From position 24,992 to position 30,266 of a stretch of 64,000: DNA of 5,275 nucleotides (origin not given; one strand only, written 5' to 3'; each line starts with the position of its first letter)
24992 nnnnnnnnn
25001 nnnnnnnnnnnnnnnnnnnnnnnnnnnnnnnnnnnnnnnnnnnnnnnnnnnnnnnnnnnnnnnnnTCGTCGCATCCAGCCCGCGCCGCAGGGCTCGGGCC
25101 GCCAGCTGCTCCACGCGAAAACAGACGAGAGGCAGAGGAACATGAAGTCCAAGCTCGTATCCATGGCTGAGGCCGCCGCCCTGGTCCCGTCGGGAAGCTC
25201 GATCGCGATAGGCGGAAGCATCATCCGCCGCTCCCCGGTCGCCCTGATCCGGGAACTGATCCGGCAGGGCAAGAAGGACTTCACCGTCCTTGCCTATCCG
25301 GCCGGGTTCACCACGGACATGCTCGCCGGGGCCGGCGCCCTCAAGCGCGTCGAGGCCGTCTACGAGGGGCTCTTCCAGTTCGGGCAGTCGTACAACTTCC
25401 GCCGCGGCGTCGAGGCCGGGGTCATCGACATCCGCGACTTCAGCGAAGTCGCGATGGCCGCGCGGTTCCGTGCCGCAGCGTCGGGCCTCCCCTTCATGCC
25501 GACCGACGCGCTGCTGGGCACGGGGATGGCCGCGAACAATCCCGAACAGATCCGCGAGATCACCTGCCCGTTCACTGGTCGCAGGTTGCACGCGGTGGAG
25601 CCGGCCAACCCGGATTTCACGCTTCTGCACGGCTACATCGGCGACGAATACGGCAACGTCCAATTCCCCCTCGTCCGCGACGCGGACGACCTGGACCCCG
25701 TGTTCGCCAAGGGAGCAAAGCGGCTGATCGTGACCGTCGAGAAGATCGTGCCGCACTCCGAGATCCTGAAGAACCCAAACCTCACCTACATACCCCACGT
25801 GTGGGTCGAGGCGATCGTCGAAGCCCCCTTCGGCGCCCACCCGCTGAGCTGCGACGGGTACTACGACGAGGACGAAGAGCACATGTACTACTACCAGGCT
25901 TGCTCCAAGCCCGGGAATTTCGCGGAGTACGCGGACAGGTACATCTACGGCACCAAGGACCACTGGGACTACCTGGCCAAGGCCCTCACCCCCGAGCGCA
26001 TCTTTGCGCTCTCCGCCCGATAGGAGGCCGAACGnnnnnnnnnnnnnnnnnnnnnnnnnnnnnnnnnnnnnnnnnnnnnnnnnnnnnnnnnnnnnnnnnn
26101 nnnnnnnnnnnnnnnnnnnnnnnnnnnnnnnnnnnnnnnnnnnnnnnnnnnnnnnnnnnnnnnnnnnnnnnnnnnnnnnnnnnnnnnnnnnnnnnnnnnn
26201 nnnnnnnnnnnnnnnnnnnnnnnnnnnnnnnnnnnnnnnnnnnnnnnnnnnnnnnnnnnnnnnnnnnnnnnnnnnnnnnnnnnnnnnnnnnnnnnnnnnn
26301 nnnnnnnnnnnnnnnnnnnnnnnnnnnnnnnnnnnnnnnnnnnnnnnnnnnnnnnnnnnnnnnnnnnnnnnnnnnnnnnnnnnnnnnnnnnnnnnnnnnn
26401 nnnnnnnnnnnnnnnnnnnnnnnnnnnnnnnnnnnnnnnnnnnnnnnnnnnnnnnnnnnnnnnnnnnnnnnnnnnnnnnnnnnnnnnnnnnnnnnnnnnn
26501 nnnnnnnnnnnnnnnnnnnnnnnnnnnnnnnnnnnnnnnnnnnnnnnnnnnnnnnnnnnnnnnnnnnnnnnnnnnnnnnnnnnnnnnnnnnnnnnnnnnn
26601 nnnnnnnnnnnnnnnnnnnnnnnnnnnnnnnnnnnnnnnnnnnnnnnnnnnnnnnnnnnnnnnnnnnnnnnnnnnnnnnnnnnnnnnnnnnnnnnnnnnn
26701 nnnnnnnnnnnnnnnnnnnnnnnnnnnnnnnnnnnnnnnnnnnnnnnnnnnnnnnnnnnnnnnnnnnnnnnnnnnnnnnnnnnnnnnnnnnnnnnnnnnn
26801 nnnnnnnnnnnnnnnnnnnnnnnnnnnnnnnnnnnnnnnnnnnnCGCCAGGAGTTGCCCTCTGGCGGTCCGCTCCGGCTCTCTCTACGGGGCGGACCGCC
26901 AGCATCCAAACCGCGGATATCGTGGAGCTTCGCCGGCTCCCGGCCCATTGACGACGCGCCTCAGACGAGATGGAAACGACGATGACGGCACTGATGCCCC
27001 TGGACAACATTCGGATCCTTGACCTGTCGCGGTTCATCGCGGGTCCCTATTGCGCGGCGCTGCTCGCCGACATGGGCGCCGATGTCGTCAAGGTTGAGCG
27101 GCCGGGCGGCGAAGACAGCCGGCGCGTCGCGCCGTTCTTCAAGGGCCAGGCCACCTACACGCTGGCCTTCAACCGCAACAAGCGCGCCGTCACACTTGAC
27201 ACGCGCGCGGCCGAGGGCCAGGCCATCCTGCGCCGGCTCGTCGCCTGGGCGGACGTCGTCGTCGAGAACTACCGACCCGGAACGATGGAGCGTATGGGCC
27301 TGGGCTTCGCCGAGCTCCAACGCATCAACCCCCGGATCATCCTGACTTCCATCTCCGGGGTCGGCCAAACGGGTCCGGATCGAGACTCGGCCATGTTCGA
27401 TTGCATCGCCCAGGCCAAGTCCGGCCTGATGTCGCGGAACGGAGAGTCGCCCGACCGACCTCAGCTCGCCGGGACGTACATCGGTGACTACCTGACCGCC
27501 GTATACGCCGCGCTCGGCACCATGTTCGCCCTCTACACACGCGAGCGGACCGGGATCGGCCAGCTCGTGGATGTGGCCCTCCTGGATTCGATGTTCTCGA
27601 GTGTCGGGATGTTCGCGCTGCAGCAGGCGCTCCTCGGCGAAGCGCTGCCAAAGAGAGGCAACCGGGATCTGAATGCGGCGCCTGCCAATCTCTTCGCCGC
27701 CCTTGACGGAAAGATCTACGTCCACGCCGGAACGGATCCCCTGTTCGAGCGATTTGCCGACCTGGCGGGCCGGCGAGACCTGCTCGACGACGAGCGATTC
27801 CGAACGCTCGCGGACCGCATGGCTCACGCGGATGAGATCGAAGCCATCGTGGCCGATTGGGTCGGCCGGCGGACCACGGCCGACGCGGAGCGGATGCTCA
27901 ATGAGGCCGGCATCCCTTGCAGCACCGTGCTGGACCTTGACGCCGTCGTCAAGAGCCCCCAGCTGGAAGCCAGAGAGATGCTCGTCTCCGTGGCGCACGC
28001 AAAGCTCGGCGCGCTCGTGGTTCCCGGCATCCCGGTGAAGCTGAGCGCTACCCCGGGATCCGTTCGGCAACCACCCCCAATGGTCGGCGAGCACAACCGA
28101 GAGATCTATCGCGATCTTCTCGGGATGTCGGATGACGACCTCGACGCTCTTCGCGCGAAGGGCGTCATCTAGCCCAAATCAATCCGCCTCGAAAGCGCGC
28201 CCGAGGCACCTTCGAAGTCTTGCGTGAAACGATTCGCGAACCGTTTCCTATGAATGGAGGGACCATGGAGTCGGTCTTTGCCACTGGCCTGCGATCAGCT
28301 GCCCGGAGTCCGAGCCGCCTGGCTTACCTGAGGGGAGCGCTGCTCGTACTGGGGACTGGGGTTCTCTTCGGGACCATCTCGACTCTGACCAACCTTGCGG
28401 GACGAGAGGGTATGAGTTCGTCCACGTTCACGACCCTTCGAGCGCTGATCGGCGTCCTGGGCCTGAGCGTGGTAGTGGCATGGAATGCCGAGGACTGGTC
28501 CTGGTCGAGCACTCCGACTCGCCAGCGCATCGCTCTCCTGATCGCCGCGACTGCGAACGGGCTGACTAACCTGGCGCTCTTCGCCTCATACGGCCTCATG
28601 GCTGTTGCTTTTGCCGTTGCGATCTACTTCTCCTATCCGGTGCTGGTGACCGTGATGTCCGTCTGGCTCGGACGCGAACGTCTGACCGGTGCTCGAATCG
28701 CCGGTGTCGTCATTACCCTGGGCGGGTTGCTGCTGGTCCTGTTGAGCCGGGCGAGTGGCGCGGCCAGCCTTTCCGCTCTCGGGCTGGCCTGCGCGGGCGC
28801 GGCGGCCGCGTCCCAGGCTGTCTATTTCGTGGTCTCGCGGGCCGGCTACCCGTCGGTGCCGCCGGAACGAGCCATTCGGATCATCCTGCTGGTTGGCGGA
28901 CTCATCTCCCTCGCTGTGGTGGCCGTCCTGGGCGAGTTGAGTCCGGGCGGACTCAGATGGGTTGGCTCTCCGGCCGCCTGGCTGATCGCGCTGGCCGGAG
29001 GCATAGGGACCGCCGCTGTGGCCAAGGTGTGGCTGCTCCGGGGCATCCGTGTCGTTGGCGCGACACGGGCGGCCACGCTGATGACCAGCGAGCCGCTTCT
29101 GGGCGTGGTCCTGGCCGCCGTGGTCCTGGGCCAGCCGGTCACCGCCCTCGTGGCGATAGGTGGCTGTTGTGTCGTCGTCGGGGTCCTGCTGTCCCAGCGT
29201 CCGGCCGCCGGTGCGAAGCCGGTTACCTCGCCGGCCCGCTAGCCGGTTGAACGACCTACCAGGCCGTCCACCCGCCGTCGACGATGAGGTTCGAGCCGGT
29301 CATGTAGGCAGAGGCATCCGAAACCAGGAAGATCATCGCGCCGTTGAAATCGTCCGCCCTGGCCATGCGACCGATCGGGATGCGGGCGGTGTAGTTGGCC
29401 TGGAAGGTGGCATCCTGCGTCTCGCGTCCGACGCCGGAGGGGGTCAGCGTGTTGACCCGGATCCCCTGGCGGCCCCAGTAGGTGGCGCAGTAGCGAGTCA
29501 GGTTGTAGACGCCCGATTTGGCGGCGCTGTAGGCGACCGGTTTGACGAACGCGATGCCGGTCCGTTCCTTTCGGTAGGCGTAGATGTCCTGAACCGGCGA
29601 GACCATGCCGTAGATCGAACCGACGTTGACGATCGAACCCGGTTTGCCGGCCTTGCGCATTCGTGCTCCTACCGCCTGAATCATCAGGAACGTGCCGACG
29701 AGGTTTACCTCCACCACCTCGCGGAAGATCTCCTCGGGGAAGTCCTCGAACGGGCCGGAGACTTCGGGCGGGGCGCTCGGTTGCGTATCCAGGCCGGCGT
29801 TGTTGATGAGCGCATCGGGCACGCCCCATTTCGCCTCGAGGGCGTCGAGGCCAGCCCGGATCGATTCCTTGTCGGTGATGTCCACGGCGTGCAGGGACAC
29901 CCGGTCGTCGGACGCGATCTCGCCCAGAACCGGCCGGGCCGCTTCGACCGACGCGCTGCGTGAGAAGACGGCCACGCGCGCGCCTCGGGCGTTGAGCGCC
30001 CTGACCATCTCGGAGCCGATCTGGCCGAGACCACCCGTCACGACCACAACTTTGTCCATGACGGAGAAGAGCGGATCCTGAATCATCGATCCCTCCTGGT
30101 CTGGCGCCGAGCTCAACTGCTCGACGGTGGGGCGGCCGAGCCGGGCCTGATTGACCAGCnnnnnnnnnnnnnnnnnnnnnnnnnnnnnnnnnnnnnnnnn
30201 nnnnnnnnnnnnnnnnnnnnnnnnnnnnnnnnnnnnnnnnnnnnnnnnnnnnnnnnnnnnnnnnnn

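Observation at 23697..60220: Nine copies of a 26-bp bipartite operator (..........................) link about 40 kb into one putative LacI-type regulon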

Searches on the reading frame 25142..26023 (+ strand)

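Call 6: search_protein_families(library=pfam, proteins=[window:25142-26023:+])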
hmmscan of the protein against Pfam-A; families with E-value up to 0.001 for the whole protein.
window:25142-26023:+ (293 aa): 1 family
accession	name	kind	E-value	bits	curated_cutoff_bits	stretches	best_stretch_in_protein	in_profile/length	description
PF01144.29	CoA_trans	-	5.7e-27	95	23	1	7-228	3-217/217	Coenzyme A transferase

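Call 47: search_protein_families(library=ncbifam, proteins=[window:25142-26023:+], max_evalue=1e-10)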
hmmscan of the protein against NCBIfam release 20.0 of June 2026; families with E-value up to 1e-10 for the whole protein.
window:25142-26023:+ (293 aa): 2 families
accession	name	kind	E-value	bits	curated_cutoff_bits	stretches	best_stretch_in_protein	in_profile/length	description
TIGR02429.1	pcaI_scoA_fam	subfamily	9.2e-23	80.7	128.5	1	5-227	6-218/222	3-oxoacid CoA-transferase subunit A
NF007394.0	PRK09920.1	equivalog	1.2e-11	44.6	315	1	1-226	1-214/219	acetate CoA-transferase subunit alpha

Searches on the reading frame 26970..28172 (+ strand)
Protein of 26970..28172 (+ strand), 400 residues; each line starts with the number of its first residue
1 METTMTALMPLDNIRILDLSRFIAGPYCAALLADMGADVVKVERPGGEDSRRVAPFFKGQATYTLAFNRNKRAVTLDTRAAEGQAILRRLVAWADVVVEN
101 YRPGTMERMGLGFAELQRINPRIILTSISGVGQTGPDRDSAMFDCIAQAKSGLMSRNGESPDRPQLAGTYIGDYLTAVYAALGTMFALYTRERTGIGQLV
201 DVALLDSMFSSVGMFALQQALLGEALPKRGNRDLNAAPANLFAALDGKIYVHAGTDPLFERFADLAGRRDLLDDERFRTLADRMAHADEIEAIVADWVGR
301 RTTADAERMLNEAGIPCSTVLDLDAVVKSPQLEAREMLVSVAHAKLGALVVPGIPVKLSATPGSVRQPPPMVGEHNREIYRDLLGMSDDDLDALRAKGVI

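Call 6: search_protein_families(library=pfam, proteins=[window:26970-28172:+])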
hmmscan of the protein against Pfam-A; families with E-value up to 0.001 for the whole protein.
window:26970-28172:+ (400 aa): 1 family
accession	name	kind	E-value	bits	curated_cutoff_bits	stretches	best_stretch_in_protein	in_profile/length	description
PF02515.22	CoA_transf_3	-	1.4e-123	413.1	23.3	1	11-376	1-366/366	CoA-transferase family III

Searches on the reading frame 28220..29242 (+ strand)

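Call 6: search_protein_families(library=pfam, proteins=[window:28220-29242:+])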
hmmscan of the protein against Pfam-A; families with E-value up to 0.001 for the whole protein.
window:28220-29242:+ (340 aa): 2 families
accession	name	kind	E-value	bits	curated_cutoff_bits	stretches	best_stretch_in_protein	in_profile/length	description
PF00892.27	EamA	-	8.1e-26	91.4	28.2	2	188-324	3-132/135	EamA-like transporter family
PF03151.22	TPT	-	0.00074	19.4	30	0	80-197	42-155/291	Triose-phosphate Transporter family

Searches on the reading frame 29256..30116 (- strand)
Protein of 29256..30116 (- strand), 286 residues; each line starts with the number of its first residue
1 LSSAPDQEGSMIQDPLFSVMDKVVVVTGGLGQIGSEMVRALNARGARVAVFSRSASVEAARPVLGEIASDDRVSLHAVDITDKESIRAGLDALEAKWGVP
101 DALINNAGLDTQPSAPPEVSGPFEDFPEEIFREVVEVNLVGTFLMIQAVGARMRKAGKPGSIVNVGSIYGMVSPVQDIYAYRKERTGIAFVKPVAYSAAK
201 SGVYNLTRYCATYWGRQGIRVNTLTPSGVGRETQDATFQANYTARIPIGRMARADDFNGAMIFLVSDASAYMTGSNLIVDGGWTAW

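Call 6: search_protein_families(library=pfam, proteins=[window:29256-30116:-])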
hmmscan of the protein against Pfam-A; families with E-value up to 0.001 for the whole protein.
window:29256-30116:- (286 aa): 6 families
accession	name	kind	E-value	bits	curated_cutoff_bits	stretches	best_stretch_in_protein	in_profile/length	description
PF13561.12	adh_short_C2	-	6.7e-47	160.5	27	2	33-183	8-147/236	Enoyl-(Acyl carrier protein) reductase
PF00106.31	adh_short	-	3.2e-36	125.1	26.6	2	22-179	1-149/195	short chain dehydrogenase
PF01370.27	Epimerase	-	6.8e-11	42.5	20.9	1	24-91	1-61/240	NAD dependent epimerase/dehydratase family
PF08659.16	KR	-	3.7e-09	37.2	22.6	1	24-99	3-81/180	KR domain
PF16363.11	GDP_Man_Dehyd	-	6.2e-09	36.2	27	1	26-91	2-72/332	GDP-mannose 4,6 dehydratase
PF05368.20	NmrA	-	0.00049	20.2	27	1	20-90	1-67/298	NmrA-like family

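Call 47: search_protein_families(library=ncbifam, proteins=[window:29256-30116:-], max_evalue=1e-10)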
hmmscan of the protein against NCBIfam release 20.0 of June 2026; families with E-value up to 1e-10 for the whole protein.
window:29256-30116:- (286 aa): 177 families (the best 25 are shown)
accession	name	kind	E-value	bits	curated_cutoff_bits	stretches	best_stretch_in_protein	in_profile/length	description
NF006619.0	PRK09186.1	equivalog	1.8e-48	165.4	255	1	20-284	3-255/256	oxidoreductase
NF006070.0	PRK08213.1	subfamily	4.6e-46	157.4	279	1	15-285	6-258/259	gluconate 5-dehydrogenase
NF005309.0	PRK06841.1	subfamily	1.5e-45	155.7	286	1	12-284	6-253/255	GolD/DthD family dehydrogenase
NF005559.1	PRK07231.1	subfamily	5.5e-45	153.8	215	1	19-284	2-248/249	glucose 1-dehydrogenase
NF009466.0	PRK12826.1-2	subfamily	1e-42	146.4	222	1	20-283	2-244/248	3-oxoacyl-ACP reductase FabG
NF006132.0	PRK08277.1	subfamily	1.8e-41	142.4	281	1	16-286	5-277/280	D-mannonate oxidoreductase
NF052558.1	MBtsdlDhBudC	equivalog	1.1e-40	139.8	270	1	21-286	3-244/250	meso-2,3-butanediol dehydrogenase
NF004791.0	PRK06138.1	equivalog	1.7e-40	138.9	312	1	20-286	4-252/252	SDR family oxidoreductase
NF005893.0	PRK07856.1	equivalog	8.8e-40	136.6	255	1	18-282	6-240/255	SDR family oxidoreductase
NF005067.0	PRK06484.1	equivalog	1e-39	136.5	713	1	21-285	273-513/524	short chain dehydrogenase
NF004198.0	PRK05653.1-3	equivalog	1.7e-38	132.5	296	1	20-283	6-246/248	3-oxoacyl-ACP reductase FabG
NF004774.0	PRK06114.1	equivalog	3.5e-38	131.4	360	1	14-286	9-262/262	SDR family oxidoreductase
NF004778.0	PRK06124.1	equivalog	3.6e-38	131.4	303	1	16-285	6-254/256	SDR family oxidoreductase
NF005446.0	PRK07035.1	equivalog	5.3e-38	130.7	373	1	13-284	3-254/255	SDR family oxidoreductase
NF053807.1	RhamDHLra1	equivalog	7.5e-38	130.7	400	1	20-283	3-247/252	L-rhamnose 1-dehydrogenase Lra1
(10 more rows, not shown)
